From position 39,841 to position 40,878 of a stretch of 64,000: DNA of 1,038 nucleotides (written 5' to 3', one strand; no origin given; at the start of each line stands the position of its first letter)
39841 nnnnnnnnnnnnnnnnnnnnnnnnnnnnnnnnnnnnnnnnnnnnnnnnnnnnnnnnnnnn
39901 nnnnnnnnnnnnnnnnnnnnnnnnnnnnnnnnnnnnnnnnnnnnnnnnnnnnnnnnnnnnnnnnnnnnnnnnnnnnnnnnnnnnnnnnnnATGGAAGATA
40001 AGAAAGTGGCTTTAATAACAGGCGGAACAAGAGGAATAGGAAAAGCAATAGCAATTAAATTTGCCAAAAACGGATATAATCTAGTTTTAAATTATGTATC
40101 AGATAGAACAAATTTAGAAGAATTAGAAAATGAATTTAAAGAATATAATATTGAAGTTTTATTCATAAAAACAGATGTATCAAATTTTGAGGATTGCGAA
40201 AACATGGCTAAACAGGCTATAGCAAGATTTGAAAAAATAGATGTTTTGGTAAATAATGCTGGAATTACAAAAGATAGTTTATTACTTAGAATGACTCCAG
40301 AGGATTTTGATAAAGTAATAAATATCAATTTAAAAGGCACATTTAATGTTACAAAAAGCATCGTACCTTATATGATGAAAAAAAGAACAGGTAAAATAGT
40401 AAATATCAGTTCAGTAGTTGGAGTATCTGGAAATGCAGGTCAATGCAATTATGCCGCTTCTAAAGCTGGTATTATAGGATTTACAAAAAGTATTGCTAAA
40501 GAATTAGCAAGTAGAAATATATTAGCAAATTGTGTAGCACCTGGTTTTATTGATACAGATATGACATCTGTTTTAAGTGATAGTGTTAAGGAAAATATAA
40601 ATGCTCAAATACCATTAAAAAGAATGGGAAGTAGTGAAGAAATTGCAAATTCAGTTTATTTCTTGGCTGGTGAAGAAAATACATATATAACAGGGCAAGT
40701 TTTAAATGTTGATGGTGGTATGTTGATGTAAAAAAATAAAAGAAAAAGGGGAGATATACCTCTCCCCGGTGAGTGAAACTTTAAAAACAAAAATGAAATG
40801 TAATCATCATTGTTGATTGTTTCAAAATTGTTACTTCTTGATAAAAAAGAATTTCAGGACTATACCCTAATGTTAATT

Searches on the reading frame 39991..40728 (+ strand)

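Call 16: search_protein_families(library=pfam, proteins=[window:39991-40728:+], max_evalue=0.001)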
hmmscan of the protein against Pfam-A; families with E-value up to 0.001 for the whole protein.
window:39991-40728:+ (246 aa): 5 families
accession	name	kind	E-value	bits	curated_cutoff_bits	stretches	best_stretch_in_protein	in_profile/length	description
PF13561.12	adh_short_C2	-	3.3e-68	230.2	27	1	14-244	6-235/236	Enoyl-(Acyl carrier protein) reductase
PF00106.31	adh_short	-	1.3e-64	217.7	26.6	1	5-196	1-191/195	short chain dehydrogenase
PF08659.16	KR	-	1.3e-22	81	22.6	1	7-161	3-156/180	KR domain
PF23441.1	SDR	-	5.8e-06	26.3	27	1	42-245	49-256/258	SDR-like rossmann domain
PF01370.27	Epimerase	-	1.3e-05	25.2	20.9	1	7-144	1-117/240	NAD dependent epimerase/dehydratase family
